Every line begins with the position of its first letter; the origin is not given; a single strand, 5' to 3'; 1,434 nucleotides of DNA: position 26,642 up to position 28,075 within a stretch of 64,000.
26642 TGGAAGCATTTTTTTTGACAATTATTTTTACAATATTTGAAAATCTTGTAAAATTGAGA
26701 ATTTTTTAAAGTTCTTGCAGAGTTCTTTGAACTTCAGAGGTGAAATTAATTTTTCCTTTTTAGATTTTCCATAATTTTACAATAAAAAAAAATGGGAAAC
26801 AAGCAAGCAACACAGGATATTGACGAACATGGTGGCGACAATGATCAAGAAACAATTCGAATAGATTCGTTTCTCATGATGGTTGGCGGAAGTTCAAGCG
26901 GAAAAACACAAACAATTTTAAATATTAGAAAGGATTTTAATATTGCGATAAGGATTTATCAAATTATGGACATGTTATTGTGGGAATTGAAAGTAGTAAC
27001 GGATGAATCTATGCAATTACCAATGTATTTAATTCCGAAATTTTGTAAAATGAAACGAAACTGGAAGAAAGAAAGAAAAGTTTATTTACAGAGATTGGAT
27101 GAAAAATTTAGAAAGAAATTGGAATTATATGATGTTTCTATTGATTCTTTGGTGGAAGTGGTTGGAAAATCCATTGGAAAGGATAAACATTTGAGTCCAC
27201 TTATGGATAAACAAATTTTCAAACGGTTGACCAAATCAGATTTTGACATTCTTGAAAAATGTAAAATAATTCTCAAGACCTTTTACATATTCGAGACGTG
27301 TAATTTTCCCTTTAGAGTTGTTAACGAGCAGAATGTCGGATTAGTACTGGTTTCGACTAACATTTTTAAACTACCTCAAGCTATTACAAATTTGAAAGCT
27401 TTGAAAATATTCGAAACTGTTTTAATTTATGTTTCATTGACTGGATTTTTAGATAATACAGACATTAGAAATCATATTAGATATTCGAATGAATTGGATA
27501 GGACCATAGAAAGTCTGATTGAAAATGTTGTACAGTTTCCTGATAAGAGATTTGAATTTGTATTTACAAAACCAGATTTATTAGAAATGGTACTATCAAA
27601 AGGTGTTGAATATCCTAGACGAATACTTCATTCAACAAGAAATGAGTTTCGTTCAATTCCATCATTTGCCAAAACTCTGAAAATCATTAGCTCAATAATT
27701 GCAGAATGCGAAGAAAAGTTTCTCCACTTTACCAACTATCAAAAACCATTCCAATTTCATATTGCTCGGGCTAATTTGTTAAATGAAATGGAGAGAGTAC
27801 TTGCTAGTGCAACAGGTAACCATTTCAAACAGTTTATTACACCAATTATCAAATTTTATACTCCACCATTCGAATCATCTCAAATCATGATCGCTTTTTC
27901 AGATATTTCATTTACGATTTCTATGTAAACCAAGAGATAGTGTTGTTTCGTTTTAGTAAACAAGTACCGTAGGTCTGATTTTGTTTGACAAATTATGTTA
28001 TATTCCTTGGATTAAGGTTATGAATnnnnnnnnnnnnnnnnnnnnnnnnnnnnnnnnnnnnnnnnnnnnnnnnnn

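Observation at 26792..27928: N-myristoylated G-alpha-like protein with intact GKT P-loop but missing DVGGQ switch II and NKxD changed to TKPD: likely a GTPase-dead pseudo-G-alpha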

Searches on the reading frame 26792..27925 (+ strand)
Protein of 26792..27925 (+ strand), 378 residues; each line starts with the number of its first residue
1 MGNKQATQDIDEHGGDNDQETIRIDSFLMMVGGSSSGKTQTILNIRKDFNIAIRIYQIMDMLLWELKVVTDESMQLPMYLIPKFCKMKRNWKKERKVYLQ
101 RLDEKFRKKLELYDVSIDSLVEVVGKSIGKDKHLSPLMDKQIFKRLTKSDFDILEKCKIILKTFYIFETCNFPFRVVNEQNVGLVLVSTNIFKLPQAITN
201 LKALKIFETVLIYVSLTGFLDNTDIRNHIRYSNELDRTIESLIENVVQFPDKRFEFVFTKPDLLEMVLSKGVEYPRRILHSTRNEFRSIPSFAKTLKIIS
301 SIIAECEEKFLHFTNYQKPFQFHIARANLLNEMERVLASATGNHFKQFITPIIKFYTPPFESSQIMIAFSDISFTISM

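Call 3: search_protein_families(library=pfam, proteins=[window:26792-27925:+], max_evalue=10)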
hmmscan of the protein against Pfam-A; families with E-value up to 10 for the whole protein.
window:26792-27925:+ (378 aa): 0 families

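Call 4: search_solved_structures(query=window:26792-27925:+, max_evalue=10, show_alignments=3)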
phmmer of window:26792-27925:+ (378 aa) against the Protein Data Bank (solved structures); distinct sequences matched with E-value up to 10: 1.
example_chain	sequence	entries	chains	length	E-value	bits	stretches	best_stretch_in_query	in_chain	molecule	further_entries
3d3q_A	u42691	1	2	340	0.22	13.9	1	27-82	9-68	tRNA delta(2)-isopentenylpyrophosphate transferase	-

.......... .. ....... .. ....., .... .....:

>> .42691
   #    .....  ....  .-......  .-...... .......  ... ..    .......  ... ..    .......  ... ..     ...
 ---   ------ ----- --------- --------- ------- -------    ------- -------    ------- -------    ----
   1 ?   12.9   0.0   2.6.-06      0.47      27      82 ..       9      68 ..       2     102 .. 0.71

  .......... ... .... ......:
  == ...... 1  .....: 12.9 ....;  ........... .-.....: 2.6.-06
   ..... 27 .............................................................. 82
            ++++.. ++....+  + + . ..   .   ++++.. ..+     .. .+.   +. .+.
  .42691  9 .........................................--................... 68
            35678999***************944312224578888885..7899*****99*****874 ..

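Call 6: find_homologous_proteins(query=window:26792-27925:+, max_evalue=0.001)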
Query window:26792-27925:+ (378 aa): 1 proteins with E <= 0.001 among 3303 candidates.
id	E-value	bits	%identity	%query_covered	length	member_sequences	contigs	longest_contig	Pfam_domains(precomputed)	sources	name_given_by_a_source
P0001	6.8e-188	642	99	79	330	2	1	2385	-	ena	-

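Call 11: find_encoding_contigs(protein=P0001, flank=5000)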
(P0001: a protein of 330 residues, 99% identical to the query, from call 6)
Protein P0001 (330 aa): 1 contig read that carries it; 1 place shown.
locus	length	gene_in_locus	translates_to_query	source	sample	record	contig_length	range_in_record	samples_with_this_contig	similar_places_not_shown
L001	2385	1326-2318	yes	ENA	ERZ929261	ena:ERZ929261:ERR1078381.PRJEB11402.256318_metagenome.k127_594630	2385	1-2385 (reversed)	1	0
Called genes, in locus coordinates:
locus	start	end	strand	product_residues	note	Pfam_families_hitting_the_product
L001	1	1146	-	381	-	?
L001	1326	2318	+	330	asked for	-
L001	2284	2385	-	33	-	?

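Call 15: predict_structure(protein=window:26792-27925:+)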
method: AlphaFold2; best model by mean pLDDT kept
length: 378 residues; sequences in the alignment: 1
mean_pLDDT: 33.5   pTM: 0.20
mean pLDDT of the five models: 33.5, 31.0, 30.9, 30.8, 28.7
residues with pLDDT >= 90: 0; 70-90: 0; 50-70: 0; < 50: 378
segments of 3 or more residues with pLDDT < 50: 1-378
pLDDT, mean of each block of 10 residues (from residue 1): 36 36 32 37 31 35 32 27 30 35 38 35 32 33 31 33 30 28 27 29 27 29 30 34 34 33 36 35 34 40 41 37 43 41 36 34 32 30
secondary structure, 60 per line:
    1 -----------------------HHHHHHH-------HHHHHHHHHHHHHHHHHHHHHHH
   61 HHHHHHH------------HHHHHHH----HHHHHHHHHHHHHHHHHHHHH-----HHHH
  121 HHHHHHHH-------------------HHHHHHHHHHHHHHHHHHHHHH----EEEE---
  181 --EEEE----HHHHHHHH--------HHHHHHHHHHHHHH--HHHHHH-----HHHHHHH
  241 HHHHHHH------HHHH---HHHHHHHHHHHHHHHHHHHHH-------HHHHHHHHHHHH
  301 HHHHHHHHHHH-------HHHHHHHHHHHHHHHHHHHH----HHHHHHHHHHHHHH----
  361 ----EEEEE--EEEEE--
elements in order: H24-30 H38-67 H80-86 H91-111 H117-128 H148-169 E174-177 E183-186 H191-198 H207-220 H223-228 H234-247 H254-257 H261-281 H289-311 H319-338 H343-356 E365-369 E372-376

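Call 16: search_protein_representatives(protein=window:26792-27925:+)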
Query: 378 residues. Proteins with E-value up to 0.001 (for the whole library): 2; up to 1e-10: 1; up to 1e-30: 1. The best 2 are listed.
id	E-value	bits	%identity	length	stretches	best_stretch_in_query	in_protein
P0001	2.2e-188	642.2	98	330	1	1-298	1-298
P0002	9.5e-05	38.2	25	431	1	185-374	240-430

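Call 18: search_protein_families(library=pfam, proteins=[P0002], max_evalue=10)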
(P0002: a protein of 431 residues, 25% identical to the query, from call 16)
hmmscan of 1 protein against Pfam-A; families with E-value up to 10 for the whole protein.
P0002 (431 aa): 19 families
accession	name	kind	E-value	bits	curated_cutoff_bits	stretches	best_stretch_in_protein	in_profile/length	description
PF00503.26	G-alpha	-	3.1e-42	145.3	48.8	1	70-394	10-330/333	G-protein alpha subunit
PF00025.27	Arf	-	1.8e-06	28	22.3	2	220-328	40-138/174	ADP-ribosylation factor family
PF03193.22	RsgA_GTPase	-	0.0014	18.9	30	1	30-115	60-141/174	RsgA GTPase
PF02283.22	CobU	-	0.0072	16.3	27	1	83-145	1-60/168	Cobinamide kinase / cobinamide phosphate guanyltransferase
PF01580.24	FtsK_SpoIIIE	-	0.0072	16.2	24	1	77-100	39-59/221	FtsK/SpoIIIE family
PF01926.29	MMR_HSR1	-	0.011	16.2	21.9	1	83-106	2-24/113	50S ribosome-binding GTPase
PF04010.18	DUF357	-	0.011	16.1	29.4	0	336-372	6-42/73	Protein of unknown function (DUF357)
PF19975.5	DO-GTPase1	-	0.014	15.1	27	1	85-115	2-32/271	Double-GTPase 1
PF00009.33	GTP_EFTU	-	0.017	15.2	26.5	1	79-114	2-37/188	Elongation factor Tu GTP binding domain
PF00437.27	T2SSE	-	0.04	13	24.9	1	57-115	120-177/370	Type II/IV secretion system protein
PF13555.12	AAA_29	-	0.047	13.9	27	1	74-98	15-40/61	P-loop containing region of AAA domain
PF16173.10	DUF4874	-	0.05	13.7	30.1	1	236-296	27-64/159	Domain of unknown function (DUF4874)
PF12775.13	AAA_7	-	0.051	13.6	25.8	1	68-109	22-62/181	P-loop containing dynein motor region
PF13207.12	AAA_17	-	0.17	12.6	27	1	86-117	1-30/136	AAA domain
PF13401.12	AAA_22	-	0.18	12.5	27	1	80-113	5-33/130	AAA domain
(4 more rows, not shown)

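Call 21: find_homologous_proteins(query=P0002, max_evalue=0.001)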
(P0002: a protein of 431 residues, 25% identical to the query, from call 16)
Query P0002 (431 aa): 6 proteins with E <= 0.001 among 6497 candidates.
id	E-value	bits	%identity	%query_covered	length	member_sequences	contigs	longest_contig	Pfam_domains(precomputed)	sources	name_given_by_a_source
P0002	1.9e-279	944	100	100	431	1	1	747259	PF00025.28,PF00503.27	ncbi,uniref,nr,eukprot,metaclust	ncbi:predicted protein [Naegleria gruberi]|uniref:Predicted protein n=1 Tax=Naegleria gruberi TaxID=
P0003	1.4e-23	102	28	83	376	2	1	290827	PF00025.28,PF00503.27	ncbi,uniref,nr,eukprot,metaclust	ncbi:predicted protein [Naegleria gruberi]|uniref:Predicted protein n=1 Tax=Naegleria gruberi TaxID=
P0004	6.9e-8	50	23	57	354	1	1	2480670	PF00025.28,PF00503.27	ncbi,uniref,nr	ncbi:hypothetical protein RvY_11216 [Ramazzottius varieornatus]|uniref:Guanine nucleotide-binding pr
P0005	7.7e-8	50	33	20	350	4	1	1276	PF00025.28,PF00503.27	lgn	-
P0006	8.3e-8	50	23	57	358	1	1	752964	PF00025.28,PF00503.27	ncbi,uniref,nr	ncbi:guanine nucleotide-binding protein G(q) subunit alpha-like [Paramacrobiotus metropolitanus]|uni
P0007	9.4e-6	43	23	61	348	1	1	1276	PF00025.28,PF00503.27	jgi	-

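Call 26: list_cluster_members(proteins=[window:26792-27925:+, P0001, window:28202-30403:-, window:22059-23117:+, window:23232-24971:-, window:12694-15930:-])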
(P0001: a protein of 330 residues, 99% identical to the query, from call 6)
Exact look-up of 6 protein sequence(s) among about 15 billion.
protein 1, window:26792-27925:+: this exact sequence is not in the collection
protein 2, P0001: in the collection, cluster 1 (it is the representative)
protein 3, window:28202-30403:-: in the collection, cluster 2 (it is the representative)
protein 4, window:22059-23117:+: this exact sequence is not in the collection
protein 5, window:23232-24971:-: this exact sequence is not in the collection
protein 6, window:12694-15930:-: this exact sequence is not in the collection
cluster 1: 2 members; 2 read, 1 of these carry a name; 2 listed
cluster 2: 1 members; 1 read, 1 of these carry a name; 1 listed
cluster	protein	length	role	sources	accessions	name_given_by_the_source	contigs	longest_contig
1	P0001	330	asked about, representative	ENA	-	-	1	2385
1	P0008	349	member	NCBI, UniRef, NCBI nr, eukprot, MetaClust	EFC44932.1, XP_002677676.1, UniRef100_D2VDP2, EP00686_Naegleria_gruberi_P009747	predicted protein [Naegleria gruberi] | Predicted protein n=1 Tax=Naegleria gruberi TaxID=5762 RepID=D2VDP2_NAEGR | uncharacterized protein NAEGRDRAFT_48704 [Naegleria gruberi]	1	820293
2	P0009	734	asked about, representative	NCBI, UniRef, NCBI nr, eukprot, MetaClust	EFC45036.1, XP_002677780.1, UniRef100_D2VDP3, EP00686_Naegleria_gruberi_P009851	predicted protein [Naegleria gruberi] | Predicted protein n=1 Tax=Naegleria gruberi TaxID=5762 RepID=D2VDP3_NAEGR | uncharacterized protein NAEGRDRAFT_66990 [Naegleria gruberi]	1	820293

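Call 37: find_homologous_proteins(query=A2, max_evalue=0.001)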
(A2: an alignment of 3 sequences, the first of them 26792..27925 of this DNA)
Query A2 (3 sequences) (378 aa, profile of the alignment): 3 proteins with E <= 0.001 among 6271 candidates.
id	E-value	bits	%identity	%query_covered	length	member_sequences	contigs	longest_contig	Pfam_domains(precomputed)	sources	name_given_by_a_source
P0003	9.2e-151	520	27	40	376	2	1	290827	PF00025.28,PF00503.27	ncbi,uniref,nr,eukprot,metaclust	ncbi:predicted protein [Naegleria gruberi]|uniref:Predicted protein n=1 Tax=Naegleria gruberi TaxID=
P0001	2.6e-114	400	99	79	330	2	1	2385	-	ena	-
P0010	5.4e-111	390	39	13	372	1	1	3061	PF00025.28,PF00503.27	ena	-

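Call 57: search_solved_structures(query=A2, max_evalue=0.001, show_alignments=1)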
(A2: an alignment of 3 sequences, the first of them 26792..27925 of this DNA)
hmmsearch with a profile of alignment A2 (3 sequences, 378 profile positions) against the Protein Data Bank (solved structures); distinct sequences matched with E-value up to 0.001: 356 (the best 60 are shown).
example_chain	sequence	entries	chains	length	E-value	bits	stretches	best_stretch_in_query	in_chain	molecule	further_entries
6ne6_A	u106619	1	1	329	1.8e-24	89.9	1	24-272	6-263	G-protein alpha subunit Galpha7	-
4gnk_A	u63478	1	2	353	3.8e-23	85.5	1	23-266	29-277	Guanine nucleotide-binding protein G(q) subunit alpha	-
6vu5_B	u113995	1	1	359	4.4e-23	85.3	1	23-266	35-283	Guanine nucleotide-binding protein G(q) subunit alpha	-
4qj3_A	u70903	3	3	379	4.4e-23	85.3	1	23-266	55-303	Guanine nucleotide-binding protein G(q) subunit alpha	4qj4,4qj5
2bcj_Q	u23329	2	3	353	4.5e-23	85.3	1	24-266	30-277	Guanine nucleotide-binding protein G(i) subunit alpha-1, Guanine nucleotide-binding protei | Guanine nucleotide-binding protein G(i) subunit alpha-1,Guanine nuc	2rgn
3ah8_A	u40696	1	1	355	4.6e-23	85.2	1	24-266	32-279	Guanine nucleotide-binding protein G(i) subunit alpha-1/Guanine nucleotide-binding protein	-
7dfl_A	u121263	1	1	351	5.1e-23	85.1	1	21-266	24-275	Guanine nucleotide-binding protein G(q) subunit alpha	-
8uqn_A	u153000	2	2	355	5.2e-23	85.1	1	23-266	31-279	Guanine nucleotide-binding protein G(q) subunit alpha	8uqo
9sh6_E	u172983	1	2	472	5.3e-23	85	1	167-267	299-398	Guanine nucleotide-binding protein alpha-1 subunit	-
8jpb_Q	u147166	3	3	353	6.1e-23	84.8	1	24-266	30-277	Guanine nucleotide-binding protein G(q) subunit alpha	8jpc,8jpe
7xow_A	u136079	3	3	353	6.2e-23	84.8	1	21-266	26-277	Guanine nucleotide-binding protein G(q) subunit alpha | Guanine nucleotide-binding protein G(q)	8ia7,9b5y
8iys_A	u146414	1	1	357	7e-23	84.6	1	21-266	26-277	Guanine nucleotide-binding protein G(q) subunit alpha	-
24xb_E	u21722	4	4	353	7.2e-23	84.6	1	24-266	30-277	Guanine nucleotide-binding protein G(q) subunit alpha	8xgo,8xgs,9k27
9vaw_A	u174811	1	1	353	7.2e-23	84.6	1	24-266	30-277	Guanine nucleotide-binding protein G(q) subunit alpha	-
7f8w_A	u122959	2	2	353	8.5e-23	84.3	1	24-266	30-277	Guanine nucleotide-binding protein G(q) subunit alpha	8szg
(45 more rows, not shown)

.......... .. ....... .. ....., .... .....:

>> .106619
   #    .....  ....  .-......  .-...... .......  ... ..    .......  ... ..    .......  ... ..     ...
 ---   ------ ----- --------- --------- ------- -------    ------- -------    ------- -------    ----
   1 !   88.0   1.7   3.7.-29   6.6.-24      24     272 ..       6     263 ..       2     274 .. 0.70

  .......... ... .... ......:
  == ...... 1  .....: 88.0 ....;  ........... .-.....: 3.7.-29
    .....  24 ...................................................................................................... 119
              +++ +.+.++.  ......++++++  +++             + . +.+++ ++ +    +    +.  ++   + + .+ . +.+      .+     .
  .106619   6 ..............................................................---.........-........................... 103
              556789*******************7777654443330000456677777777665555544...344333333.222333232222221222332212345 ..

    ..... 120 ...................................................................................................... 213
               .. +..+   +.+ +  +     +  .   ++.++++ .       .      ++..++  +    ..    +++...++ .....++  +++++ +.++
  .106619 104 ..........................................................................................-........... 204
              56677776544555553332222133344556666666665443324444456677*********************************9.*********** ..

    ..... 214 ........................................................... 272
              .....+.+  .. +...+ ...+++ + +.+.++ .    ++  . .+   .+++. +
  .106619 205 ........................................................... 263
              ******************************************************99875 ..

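Call 58: predict_structure(alignment_id=A6)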
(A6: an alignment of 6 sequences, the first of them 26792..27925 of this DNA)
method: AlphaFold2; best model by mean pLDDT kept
length: 378 residues; sequences in the alignment: 6
mean_pLDDT: 53.4   pTM: 0.58
mean pLDDT of the five models: 53.4, 52.0, 49.8, 45.0, 43.8
residues with pLDDT >= 90: 0; 70-90: 86; 50-70: 105; < 50: 187
segments of 3 or more residues with pLDDT < 50: 1-25, 65-70, 72-146, 156-184, 222-234, 279-286, 352-378
pLDDT, mean of each block of 10 residues (from residue 1): 28 26 55 71 66 54 49 44 40 37 33 40 42 47 48 50 45 32 54 59 62 78 39 53 69 82 72 57 51 73 79 73 80 74 61 38 34 28
secondary structure, 60 per line:
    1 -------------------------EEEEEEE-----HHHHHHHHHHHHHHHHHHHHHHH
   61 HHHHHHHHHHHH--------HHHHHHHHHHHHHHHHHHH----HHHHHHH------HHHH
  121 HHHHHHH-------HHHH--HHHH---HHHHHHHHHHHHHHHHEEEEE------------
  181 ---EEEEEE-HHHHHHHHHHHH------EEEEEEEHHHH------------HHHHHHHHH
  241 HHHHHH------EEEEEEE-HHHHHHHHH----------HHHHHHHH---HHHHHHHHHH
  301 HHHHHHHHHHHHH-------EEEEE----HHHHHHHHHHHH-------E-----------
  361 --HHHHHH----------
elements in order: E26-32 H38-72 H81-99 H104-110 H117-127 H135-138 H141-144 H148-163 E164-168 E184-189 H191-202 E209-215 H216-219 H232-246 E253-259 H261-269 H280-287 H291-313 E321-325 H330-341 H363-368

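Call 60: fold_search(model_id=the predicted structure, library=pdb)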
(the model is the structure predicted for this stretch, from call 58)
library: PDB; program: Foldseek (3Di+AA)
matches with E <= 10: 1054; with E <= 0.001: 76
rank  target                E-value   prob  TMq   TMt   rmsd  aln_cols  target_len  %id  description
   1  8jpb_Q                1.9e-05  1.00  0.33  0.39  18.0       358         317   12  cryo-EM structure of NTSR1-GRK2-Galpha(q) complexes 1 (released 2023-08-09)
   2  2rgn_A                3.6e-05  1.00  0.35  0.40  16.8       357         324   13  Crystal Structure of p63RhoGEF complex with Galpha-q and RhoA (released 2008-01-15)
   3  4ekc_A                3.8e-05  1.00  0.32  0.38  17.4       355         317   13  Structure of human regulator of G protein signaling 2 (RGS2) in complex with murine Galpha-q(R183C) (released 2013-01-30)
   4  4gnk_C                4.0e-05  1.00  0.32  0.36  16.9       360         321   13  Crystal structure of Galphaq in complex with full-length human PLCbeta3 (released 2013-02-06)
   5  1tad_C                4.3e-05  1.00  0.34  0.39  16.9       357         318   11  GTPASE MECHANISM OF GPROTEINS FROM THE 1.7-ANGSTROM CRYSTAL STRUCTURE OF TRANSDUCIN ALPHA-GDP-ALF4- (released 1995-05-08)
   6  1tag                  5.1e-05  1.00  0.34  0.40  16.7       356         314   10  STRUCTURAL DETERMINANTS FOR ACTIVATION OF THE ALPHA-SUBUNIT OF A HETEROTRIMERIC G PROTEIN (released 1995-02-07)
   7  1fqk_C                7.7e-05  1.00  0.31  0.36  17.1       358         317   11  CRYSTAL STRUCTURE OF THE HETERODIMERIC COMPLEX OF THE RGS DOMAIN OF RGS9, AND THE GT/I1 CHIMERA ALPHA SUBUNIT [(RGS9)- (released 2001-02-28)
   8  6mhe_A                7.7e-05  1.00  0.32  0.36  16.3       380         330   13  Galphai3 co-crystallized with KB752 (released 2019-07-31)
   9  8buz_B                7.7e-05  1.00  0.31  0.35  17.3       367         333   12  Structure of Adenylyl cyclase 8 bound to stimulatory G-protein, Ca2+/Calmodulin, Forskolin and MANT-GTP (released 2023-12-13)
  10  3onw_A                8.7e-05  1.00  0.30  0.35  17.6       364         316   13  Structure of a G-alpha-i1 mutant with enhanced affinity for the RGS14 GoLoco motif. (released 2010-11-24)
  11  1as0                  9.2e-05  1.00  0.29  0.34  16.7       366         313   11  GTP-GAMMA-S BOUND G42V GIA1 (released 1997-11-12)
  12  1as2                  9.8e-05  1.00  0.36  0.42  15.6       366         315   12  GDP+PI BOUND G42V GIA1 (released 1997-11-12)
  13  8vgb_B                1.1e-04  1.00  0.32  0.39  17.1       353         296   11  Crystal Structure of Guanine Nucleotide-Binding Protein Alpha Subunit (G Protein) from Oryza sativa in complex with GD (released 2024-11-06)
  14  8gge_A                1.1e-04  1.00  0.32  0.33  19.7       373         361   13  CryoEM structure of beta-2-adrenergic receptor in complex with GTP-bound Gs heterotrimer (transition intermediate #19  (released 2024-03-06)
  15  4gnk_A                1.2e-04  1.00  0.32  0.35  17.3       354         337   13  Crystal structure of Galphaq in complex with full-length human PLCbeta3 (released 2013-02-06)
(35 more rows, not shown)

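Call 61: find_related_loci(query=window:26792-27925:+, collection=metagenome_contigs, flank=3000)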
Query window:26792-27925:+ (378 aa) in metagenome_contigs; peptide patterns used: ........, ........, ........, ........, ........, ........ (x = any residue, [..] = any of these).
61 stretches matched a pattern, but none encodes a relative of the query by tblastn (E <= 1e-3).

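Call 62: find_related_loci(query=A2, collection=metagenome_contigs, flank=3000)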
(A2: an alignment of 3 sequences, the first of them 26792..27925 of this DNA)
Query A2 (378 aa) in metagenome_contigs; peptide patterns used: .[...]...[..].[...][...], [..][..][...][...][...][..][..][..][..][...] (x = any residue, [..] = any of these).
454 stretches matched a pattern, but none encodes a relative of the query by tblastn (E <= 1e-3).
